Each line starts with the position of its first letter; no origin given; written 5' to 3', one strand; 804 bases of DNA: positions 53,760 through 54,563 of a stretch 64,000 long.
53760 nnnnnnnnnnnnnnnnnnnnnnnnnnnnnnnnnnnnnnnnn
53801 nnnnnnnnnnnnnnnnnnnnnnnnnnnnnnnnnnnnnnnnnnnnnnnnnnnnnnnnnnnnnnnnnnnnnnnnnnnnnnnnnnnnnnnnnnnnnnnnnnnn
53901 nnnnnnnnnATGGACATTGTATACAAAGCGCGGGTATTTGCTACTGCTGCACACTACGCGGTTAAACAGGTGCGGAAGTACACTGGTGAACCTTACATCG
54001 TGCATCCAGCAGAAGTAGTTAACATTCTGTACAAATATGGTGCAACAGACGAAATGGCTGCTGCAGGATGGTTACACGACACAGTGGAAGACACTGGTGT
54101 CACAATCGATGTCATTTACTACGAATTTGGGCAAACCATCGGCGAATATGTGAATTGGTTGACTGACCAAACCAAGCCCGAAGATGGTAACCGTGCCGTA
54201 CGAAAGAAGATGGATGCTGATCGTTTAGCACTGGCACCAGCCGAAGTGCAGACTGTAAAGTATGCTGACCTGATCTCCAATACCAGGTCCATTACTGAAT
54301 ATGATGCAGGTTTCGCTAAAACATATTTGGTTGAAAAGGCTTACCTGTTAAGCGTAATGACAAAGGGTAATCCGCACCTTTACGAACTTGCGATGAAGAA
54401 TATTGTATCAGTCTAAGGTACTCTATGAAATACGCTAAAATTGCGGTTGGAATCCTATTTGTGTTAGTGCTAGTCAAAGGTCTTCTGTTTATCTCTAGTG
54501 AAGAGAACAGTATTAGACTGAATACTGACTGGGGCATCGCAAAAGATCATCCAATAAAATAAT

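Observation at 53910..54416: Phage-encoded small (p)ppGpp hydrolase (SpoT/Mesh1-type HD domain)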

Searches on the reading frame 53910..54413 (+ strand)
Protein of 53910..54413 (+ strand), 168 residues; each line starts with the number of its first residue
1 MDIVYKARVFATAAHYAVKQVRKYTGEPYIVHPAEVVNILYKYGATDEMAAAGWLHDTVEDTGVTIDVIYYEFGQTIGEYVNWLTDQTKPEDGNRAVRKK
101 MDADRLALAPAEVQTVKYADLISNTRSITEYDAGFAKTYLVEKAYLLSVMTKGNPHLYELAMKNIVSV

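Call 3: search_protein_families(library=pfam, proteins=[window:53910-54413:+], max_evalue=1)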
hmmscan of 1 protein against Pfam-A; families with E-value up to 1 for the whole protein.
window:53910-54413:+ (168 aa): 2 families
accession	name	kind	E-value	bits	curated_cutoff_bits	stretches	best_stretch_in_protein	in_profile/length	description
PF13328.12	HD_4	-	3e-12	47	27.2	1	7-129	1-128/156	HD domain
PF01966.28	HD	-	0.013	16.3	22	1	30-124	2-115/116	HD domain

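Call 4: search_protein_families(library=phrogs, proteins=[window:53910-54413:+], max_evalue=0.01)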
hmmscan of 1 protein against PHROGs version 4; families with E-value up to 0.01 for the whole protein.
window:53910-54413:+ (168 aa): 3 families
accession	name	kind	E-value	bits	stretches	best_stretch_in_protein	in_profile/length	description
phrog_990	-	other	8.8e-35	121.6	1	7-155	156-300/374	metal-dependent phosphohydrolase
phrog_32047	-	other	1.2e-30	107.8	1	6-157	26-205/301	phosphohydrolase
phrog_30929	-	unknown function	0.0012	18.8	1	13-110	245-343/413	-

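Call 5: search_protein_families(library=ncbifam, proteins=[window:53910-54413:+], max_evalue=1)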
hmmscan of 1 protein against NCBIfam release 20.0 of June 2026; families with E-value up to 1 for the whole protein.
window:53910-54413:+ (168 aa): 2 families
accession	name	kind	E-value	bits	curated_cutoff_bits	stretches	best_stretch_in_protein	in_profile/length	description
TIGR00691.1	spoT_relA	subfamily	6.2e-20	71.1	499.2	1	10-129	4-123/687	RelA/SpoT family protein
NF008303.0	PRK11092.1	equivalog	1.6e-10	39.8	947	1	7-96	26-114/702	bifunctional GTP diphosphokinase/guanosine-3',5'-bis pyrophosphate 3'-pyrophosphohydrolase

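Call 6: search_solved_structures(query=window:53910-54413:+, max_evalue=1, show_alignments=3)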
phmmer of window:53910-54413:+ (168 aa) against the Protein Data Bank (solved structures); distinct sequences matched with E-value up to 1: 23.
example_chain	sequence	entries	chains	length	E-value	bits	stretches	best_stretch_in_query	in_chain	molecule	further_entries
1vj7_A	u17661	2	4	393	1.1e-15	61.1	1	4-128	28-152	Bifunctional RELA/SPOT | Bifunctional (p)ppGpp synthase/hydrolase RelA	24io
5xnx_A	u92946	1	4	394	1.9e-14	57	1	8-128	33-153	Bifunctional (p)ppGpp synthase/hydrolase RelA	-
8fr8_I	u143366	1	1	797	7.8e-14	55.1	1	8-128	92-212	GTP pyrophosphokinase RelA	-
4yf1_A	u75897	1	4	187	1.8e-12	50.6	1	6-128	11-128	Lmo0812 protein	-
8acu_A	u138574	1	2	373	1.4e-11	47.8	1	4-128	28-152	GTP pyrophosphokinase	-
6yxa_A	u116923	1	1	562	2.9e-11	46.7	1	4-128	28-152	GTP pyrophosphokinase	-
3nr1_A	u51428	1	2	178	3.7e-11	46.4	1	9-131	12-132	HD domain-containing protein 3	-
7qps_A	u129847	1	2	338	8.6e-11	45.2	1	10-124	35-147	ACT domain protein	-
7qpr_A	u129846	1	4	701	2.1e-10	44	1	10-124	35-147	ACT domain protein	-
5vxa_A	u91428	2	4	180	3.7e-10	43.1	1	9-131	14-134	Guanosine-3',5'-bis(diphosphate) 3'-pyrophosphohydrolase MESH1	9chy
6s2t_A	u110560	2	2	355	6.6e-10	42.3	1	7-129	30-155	(P)ppGpp synthetase I, SpoT/RelA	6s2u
7ohg_A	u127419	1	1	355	6.6e-10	42.3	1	7-129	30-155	Guanosine-3',5'-bis(Diphosphate) 3'-pyrophosphohydrolase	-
6s2v_A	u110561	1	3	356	6.6e-10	42.3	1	7-129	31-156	(P)ppGpp synthetase I, SpoT/RelA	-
7qoe_A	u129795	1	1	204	2e-08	37.5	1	6-128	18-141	HDc domain-containing protein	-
7oiw_A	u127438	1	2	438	2.7e-08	37.1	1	13-128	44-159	GTP pyrophosphokinase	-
6yvc_A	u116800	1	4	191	0.0004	23.5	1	7-126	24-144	Bifunctional (P)ppGpp synthetase/guanosine-3',5'-bis(Diphosphate) 3'-pyrophosphohydrolase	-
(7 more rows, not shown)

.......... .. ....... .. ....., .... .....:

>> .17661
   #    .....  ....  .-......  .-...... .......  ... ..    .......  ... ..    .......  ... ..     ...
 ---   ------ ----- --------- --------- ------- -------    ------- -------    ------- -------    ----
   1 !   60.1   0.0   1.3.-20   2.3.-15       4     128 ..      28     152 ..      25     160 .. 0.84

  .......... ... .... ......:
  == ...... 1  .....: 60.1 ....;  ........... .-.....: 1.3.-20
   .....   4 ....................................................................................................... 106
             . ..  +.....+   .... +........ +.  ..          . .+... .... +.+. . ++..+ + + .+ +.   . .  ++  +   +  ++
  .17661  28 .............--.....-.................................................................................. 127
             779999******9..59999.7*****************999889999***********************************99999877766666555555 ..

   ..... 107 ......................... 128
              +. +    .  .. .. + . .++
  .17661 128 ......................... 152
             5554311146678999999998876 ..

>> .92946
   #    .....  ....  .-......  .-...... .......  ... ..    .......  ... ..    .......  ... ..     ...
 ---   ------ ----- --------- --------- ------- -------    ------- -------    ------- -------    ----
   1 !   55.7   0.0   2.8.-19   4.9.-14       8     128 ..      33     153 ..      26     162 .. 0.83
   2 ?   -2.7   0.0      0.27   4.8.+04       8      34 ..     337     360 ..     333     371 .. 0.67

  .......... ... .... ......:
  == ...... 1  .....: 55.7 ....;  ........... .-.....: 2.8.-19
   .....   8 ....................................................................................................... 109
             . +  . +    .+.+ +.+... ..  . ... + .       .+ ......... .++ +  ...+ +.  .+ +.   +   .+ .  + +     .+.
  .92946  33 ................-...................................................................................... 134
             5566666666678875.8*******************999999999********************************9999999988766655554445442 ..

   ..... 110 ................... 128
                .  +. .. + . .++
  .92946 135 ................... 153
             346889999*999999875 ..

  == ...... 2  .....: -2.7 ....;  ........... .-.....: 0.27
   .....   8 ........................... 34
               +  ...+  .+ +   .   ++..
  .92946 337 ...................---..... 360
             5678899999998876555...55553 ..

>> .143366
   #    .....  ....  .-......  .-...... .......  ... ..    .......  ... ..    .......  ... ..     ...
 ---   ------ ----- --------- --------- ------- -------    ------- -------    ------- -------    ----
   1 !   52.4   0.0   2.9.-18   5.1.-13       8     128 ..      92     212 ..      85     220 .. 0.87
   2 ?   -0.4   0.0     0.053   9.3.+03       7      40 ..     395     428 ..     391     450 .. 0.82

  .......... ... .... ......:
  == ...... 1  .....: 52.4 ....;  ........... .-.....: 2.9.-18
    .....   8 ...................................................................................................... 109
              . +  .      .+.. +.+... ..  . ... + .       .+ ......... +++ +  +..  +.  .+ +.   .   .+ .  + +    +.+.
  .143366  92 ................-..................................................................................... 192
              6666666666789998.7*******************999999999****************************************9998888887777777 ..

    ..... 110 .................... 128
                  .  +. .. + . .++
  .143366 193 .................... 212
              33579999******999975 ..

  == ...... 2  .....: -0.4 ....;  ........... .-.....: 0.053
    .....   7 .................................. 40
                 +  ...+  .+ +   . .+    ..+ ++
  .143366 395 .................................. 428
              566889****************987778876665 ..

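Call 8: search_dna_similar(query=window:53910-54413:+, collection=phages, mode=protein, max_rows=40, rows=spread)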
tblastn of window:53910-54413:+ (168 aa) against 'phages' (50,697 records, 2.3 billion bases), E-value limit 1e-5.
Records with a match: 246; places in all: 248; records where one place covers at least 80% of the query: 199.
Best place of each record, by identity: <60% 246.
By first word of the organism name: Pseudomonas 67; Erwinia 46; Serratia 15; Bacteriophage 14; Rhizobium 13; Vibrio 8; Klebsiella 8; Dickeya 8; Caulobacter 8; Listeria 7; and 25 more.
By host as written in the record: Erwinia amylovora 41; - 33; Pseudomonas aeruginosa 27; Klebsiella pneumoniae 9; Pseudomonas aeruginosa PAO1 8; Listeria monocytogenes 7; Dickeya solani MK10 6; Caulobacter vibrioides CB15 6; and 79 more.
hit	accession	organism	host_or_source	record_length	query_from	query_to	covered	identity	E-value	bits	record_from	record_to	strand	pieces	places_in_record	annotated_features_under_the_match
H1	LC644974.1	Komagataeibacter phage phiKM1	Komagataeibacter maltaceti NBRC 14815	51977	1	161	96%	54.0%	8e-46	165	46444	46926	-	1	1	(p)ppGpp synthetase, RelA/SpoT family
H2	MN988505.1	Rhizobium phage RHph_N1_10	Rhizobium phaseoli N1_10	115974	3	167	98%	44.6%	3e-36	137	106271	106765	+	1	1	putative metal-dependent phosphohydrolase protein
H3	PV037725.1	Pseudomonas phage Viktualia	Pseudomonas syringae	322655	7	148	85%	49.6%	9e-35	133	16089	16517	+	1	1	metal-dependent phosphohydrolase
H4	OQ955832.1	Escherichia phage vB_EcoS_PJ16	Multidrug resistant Escherichia coli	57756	10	165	93%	44.6%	2e-36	138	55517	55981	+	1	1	PJ16_095: polyphosphate hydrolase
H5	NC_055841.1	Agrobacterium phage OLIVR5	Rhizogenic Agrobacterium biovar 1 ...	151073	6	157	90%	44.5%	2e-27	112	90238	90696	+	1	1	bifunctional (p)ppGpp synthetase/guanosine-3',5'-bis(diphosphate) ... | ssDNA binding protein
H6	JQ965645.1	Salmonella phage SSU5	Salmonella enterica subsp. enterica ...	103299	1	153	91%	43.5%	9e-31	122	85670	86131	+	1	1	putative guanosine polyphosphate pyrophospho hydrolase/synthetase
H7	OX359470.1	Ochrobactrum phage ORM_20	-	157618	3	165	97%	38.9%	5e-22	97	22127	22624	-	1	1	metal-dependent phosphohydrolase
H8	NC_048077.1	Dickeya phage vB_DsoM_JA11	Dickeya solani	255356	6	159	92%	37.7%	2e-21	96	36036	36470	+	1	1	metal-dependent phosphohydrolase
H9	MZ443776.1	Erwinia phage pEa_SNUABM_1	Erwinia amylovora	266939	7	153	88%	34.7%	4e-20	92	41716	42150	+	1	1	hypothetical protein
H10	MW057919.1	Pseudomonas phage vB_PaeM_kmuB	Pseudomonas aeruginosa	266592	15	162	88%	34.5%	3e-16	81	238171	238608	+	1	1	hypothetical protein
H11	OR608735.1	Pseudomonas phage 9Ps-7B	Pseudomonas aeruginosa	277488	15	162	88%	34.5%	3e-16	81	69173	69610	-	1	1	metal-dependent phosphohydrolase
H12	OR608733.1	Pseudomonas phage 6B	Pseudomonas aeruginosa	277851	15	162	88%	34.5%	3e-16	81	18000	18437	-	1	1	metal-dependent phosphohydrolase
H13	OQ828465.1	Pseudomonas phage PA_ZH1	Pseudomomas aeruginosa PAO1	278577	15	162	88%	34.5%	3e-16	81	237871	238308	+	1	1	hypothetical protein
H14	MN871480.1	Pseudomonas phage PaSz-1_45_270k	Pseudomonas aeruginosa PAO1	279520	15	162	88%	34.5%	3e-16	81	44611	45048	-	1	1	record has no annotation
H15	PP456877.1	Pseudomonas phage vB_Pae3705-KEN49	Pseudomonas aeruginosa MRSN 3705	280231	15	162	88%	34.5%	3e-16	81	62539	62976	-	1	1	metal-dependent phosphohydrolase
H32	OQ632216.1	Salmonella phage Arash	Salmonella enterica subsp. enterica ...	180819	10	168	95%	27.7%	2e-6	52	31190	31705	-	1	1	pyrophosphohydrolase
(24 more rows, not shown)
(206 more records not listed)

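Call 16: find_homologous_proteins(query=window:53910-54413:+, max_evalue=0.00001)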
Query window:53910-54413:+ (168 aa): 3580 proteins with E <= 0.00001 among 3613 candidates; the best 120 are listed.
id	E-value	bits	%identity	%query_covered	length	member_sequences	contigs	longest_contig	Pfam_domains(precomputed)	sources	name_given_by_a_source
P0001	1.2e-105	368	100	100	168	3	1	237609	PF13328.13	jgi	jgi:(p)ppGpp synthase/HD superfamily hydrolase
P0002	1.1e-82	293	80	98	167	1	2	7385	PF13328.13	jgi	jgi:(p)ppGpp synthase/HD superfamily hydrolase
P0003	1.5e-82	293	80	98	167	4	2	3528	PF13328.13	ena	-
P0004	1.0e-81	290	80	98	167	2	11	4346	PF13328.13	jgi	jgi:(p)ppGpp synthase/HD superfamily hydrolase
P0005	9.2e-81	287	79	98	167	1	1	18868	PF13328.13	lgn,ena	-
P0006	2.7e-80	286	79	98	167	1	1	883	PF13328.13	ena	-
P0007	1.7e-78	280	75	100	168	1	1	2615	PF13328.13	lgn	-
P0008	3.7e-77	276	78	99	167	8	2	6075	PF13328.13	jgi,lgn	jgi:(p)ppGpp synthase/HD superfamily hydrolase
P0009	7.4e-77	275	78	98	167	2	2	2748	PF13328.13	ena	-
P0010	2.8e-73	263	76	98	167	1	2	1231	PF13328.13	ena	-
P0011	5.0e-71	256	72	99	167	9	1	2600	PF13328.13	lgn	-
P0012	1.4e-66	241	69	98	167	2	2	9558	PF13328.13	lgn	-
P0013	6.8e-66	239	70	98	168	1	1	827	PF13328.13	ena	-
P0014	1.1e-65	238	70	99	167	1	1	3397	PF13328.13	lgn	-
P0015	2.9e-65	237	70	99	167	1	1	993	PF13328.13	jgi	jgi:(p)ppGpp synthase/HD superfamily hydrolase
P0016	1.8e-63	231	68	100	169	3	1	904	PF13328.13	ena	-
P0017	4.6e-63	230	68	99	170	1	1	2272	PF13328.13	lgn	-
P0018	1.3e-62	228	67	100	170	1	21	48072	PF13328.13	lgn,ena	-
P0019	2.3e-62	227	68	98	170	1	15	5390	PF13328.13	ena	-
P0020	2.6e-61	224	67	98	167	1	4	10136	PF13328.13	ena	-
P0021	4.4e-61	223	66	98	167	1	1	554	PF13328.13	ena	-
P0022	9.0e-61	222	67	98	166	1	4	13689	PF13328.13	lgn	-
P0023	1.1e-60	222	63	100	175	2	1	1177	PF13328.13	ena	-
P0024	1.8e-60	221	67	98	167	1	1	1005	PF13328.13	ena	-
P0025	2.0e-60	221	67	98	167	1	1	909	PF13328.13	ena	-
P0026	2.0e-60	221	65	98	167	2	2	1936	PF13328.13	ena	-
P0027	2.8e-60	221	65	98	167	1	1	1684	PF13328.13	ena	-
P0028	1.4e-59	218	65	98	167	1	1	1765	PF13328.13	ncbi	-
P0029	1.5e-59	218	64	97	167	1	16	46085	PF13328.13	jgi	jgi:(p)ppGpp synthase/HD superfamily hydrolase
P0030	1.6e-59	218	63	96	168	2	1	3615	PF13328.13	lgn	-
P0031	2.2e-59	218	65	98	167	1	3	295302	PF13328.13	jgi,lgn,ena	-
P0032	2.4e-59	218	66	98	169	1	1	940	PF13328.13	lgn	-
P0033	2.9e-59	217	66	98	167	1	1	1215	PF13328.13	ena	-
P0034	3.2e-59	217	62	98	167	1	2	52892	PF13328.13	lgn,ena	-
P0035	3.5e-59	217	65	98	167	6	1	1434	PF13328.13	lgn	-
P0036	3.7e-59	217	65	98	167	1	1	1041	PF13328.13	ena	-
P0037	3.7e-59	217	64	96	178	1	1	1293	PF13328.13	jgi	jgi:(p)ppGpp synthase/HD superfamily hydrolase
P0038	5.0e-59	217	64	98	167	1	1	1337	PF13328.13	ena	-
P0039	5.1e-59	217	65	98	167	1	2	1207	PF13328.13,PF01966.29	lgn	-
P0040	5.2e-59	217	64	96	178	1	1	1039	PF13328.13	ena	-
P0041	5.5e-59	217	61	98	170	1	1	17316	PF13328.13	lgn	-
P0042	6.2e-59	216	64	98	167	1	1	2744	PF13328.13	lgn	-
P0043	6.3e-59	216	66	98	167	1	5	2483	PF13328.13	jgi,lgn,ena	-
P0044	6.6e-59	216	63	98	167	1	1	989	PF13328.13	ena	-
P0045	9.6e-59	216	68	93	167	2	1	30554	PF13328.13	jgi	jgi:(p)ppGpp synthase/HD superfamily hydrolase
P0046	1.5e-58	215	65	98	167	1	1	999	PF13328.13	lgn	-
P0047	1.5e-58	215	63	98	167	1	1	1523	PF13328.13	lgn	-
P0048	1.5e-58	215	65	96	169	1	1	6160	PF13328.13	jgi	jgi:(p)ppGpp synthase/HD superfamily hydrolase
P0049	1.7e-58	215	65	98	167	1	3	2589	PF13328.13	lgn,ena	-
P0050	1.7e-58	215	64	98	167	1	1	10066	PF13328.13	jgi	-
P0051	1.7e-58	215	63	98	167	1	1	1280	PF13328.13,PF01966.29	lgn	-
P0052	1.8e-58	215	68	92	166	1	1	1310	PF13328.13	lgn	-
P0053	2.0e-58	215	65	99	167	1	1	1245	PF13328.13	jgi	-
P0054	2.2e-58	215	64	98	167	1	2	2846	PF13328.13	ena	-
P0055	2.2e-58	215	65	96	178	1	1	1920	PF13328.13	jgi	jgi:(p)ppGpp synthase/HD superfamily hydrolase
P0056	2.3e-58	215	65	98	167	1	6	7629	PF13328.13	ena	-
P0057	2.5e-58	214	65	96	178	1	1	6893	PF13328.13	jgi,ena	jgi:(p)ppGpp synthase/HD superfamily hydrolase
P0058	2.7e-58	214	61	98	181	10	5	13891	PF13328.13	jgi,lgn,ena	jgi:guanosine-3',5'-bis(diphosphate) 3'-pyrophosphohydrolase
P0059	2.7e-58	214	64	98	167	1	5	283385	PF13328.13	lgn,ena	-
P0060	2.9e-58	214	64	99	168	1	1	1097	PF13328.13,PF01966.29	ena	-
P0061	3.1e-58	214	65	96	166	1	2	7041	PF13328.13,PF01966.29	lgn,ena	-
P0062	3.2e-58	214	64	98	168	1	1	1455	PF13328.13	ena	-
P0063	3.2e-58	214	66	98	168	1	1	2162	PF13328.13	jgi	jgi:(p)ppGpp synthase/HD superfamily hydrolase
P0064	3.5e-58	214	65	98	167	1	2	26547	PF13328.13,PF01966.29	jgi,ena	jgi:(p)ppGpp synthase/HD superfamily hydrolase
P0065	3.6e-58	214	64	98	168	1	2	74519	PF13328.13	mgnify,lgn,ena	mgnify:CR=1 FL=1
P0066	3.7e-58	214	62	98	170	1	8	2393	PF13328.13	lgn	-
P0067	3.7e-58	214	64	98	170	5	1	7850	PF13328.13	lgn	-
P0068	4.0e-58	214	65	98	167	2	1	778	PF13328.13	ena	-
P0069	4.1e-58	214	63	99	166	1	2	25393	PF13328.13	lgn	-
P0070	4.4e-58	214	64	98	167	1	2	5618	PF13328.13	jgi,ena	-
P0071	4.6e-58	213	65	96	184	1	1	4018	PF13328.13,PF01966.29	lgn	-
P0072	4.8e-58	213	64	98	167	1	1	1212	PF13328.13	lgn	-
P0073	5.2e-58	213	64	98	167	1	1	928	PF13328.13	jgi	jgi:(p)ppGpp synthase/HD superfamily hydrolase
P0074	5.4e-58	213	64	98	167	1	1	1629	PF13328.13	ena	-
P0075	5.6e-58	213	63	98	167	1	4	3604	PF13328.13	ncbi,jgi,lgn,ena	-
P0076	6.0e-58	213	64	98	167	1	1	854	PF13328.13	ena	-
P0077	6.3e-58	213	64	96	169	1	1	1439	PF13328.13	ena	-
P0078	6.4e-58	213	65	98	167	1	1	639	PF13328.13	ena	-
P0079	6.5e-58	213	65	98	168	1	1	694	PF13328.13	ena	-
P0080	6.9e-58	213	63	98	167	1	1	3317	PF13328.13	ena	-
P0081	7.2e-58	213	65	98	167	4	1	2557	PF13328.13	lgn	-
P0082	7.3e-58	213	65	98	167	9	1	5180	PF13328.13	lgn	-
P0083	7.5e-58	213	64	98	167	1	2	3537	PF13328.13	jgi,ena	jgi:(p)ppGpp synthase/HD superfamily hydrolase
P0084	7.6e-58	213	64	98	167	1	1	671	PF13328.13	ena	-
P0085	7.7e-58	213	63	98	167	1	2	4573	PF13328.13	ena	-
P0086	8.1e-58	213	63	98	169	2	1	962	PF13328.13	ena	-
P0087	8.2e-58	213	62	98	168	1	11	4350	PF13328.13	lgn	-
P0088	8.8e-58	213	64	98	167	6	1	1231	PF13328.13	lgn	-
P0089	9.1e-58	213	65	94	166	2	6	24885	PF13328.13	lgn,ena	-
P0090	1.0e-57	212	64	98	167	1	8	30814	PF13328.13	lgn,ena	-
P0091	1.0e-57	212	64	98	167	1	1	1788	PF13328.13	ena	-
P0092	1.0e-57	212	64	98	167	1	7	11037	PF13328.13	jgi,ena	jgi:guanosine-3',5'-bis(diphosphate) 3'-pyrophosphohydrolase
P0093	1.1e-57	212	65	98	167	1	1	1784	PF13328.13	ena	-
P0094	1.1e-57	212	64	98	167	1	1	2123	PF13328.13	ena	-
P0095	1.2e-57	212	63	97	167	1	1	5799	PF13328.13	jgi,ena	jgi:(p)ppGpp synthase/HD superfamily hydrolase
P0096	1.2e-57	212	64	98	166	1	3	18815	PF13328.13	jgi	jgi:guanosine-3',5'-bis(diphosphate) 3'-pyrophosphohydrolase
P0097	1.3e-57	212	64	98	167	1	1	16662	PF13328.13,PF01966.29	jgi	jgi:guanosine-3',5'-bis(diphosphate) 3'-pyrophosphohydrolase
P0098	1.3e-57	212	64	98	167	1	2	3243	PF13328.13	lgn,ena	-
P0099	1.3e-57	212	64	98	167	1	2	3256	PF13328.13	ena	-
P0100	1.4e-57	212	64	99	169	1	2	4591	PF13328.13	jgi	jgi:(p)ppGpp synthase/HD superfamily hydrolase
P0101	1.5e-57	212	64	98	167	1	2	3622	PF13328.13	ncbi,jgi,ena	jgi:(p)ppGpp synthase/HD superfamily hydrolase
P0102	1.5e-57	212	65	96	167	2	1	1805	PF13328.13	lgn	-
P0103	1.5e-57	212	64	95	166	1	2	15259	PF13328.13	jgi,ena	jgi:(p)ppGpp synthase/HD superfamily hydrolase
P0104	1.6e-57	212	62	98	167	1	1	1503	PF13328.13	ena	-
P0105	1.6e-57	212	64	98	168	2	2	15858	PF13328.13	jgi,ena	jgi:(p)ppGpp synthase/HD superfamily hydrolase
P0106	1.7e-57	212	65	98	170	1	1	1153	PF13328.13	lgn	-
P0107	1.7e-57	212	65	98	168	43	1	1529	PF13328.13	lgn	-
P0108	1.8e-57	212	63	98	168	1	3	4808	PF13328.13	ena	-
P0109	1.8e-57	212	63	98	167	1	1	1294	PF13328.13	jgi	-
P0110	1.8e-57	212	65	98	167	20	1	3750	PF13328.13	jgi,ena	jgi:(p)ppGpp synthase/HD superfamily hydrolase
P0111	1.9e-57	212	63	98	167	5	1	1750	PF13328.13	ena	-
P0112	2.0e-57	211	64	98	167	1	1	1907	PF13328.13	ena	-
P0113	2.0e-57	211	64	99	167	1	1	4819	PF13328.13,PF01966.29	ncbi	-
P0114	2.1e-57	211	61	98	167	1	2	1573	PF13328.13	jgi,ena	jgi:(p)ppGpp synthase/HD superfamily hydrolase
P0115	2.1e-57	211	64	98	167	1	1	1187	PF13328.13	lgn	-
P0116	2.3e-57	211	64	98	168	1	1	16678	PF13328.13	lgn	-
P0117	2.4e-57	211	65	98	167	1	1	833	PF13328.13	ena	-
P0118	2.4e-57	211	63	98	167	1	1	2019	PF13328.13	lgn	-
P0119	2.4e-57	211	64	98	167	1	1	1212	PF13328.13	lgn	-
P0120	2.4e-57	211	64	98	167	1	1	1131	PF13328.13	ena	-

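Call 24: find_encoding_contigs(protein=P0001, flank=3000, max_places=3)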
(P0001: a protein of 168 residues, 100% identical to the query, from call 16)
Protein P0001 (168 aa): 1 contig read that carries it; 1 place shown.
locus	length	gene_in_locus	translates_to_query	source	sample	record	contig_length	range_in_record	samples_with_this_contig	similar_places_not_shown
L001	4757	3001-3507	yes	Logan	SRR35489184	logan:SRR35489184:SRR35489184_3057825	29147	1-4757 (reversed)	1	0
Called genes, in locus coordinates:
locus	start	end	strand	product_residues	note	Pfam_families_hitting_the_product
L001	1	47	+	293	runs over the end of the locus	-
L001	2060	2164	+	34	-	-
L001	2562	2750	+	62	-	-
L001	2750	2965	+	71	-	-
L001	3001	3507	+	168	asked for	PF13328:HD_4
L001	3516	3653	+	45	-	-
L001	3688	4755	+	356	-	?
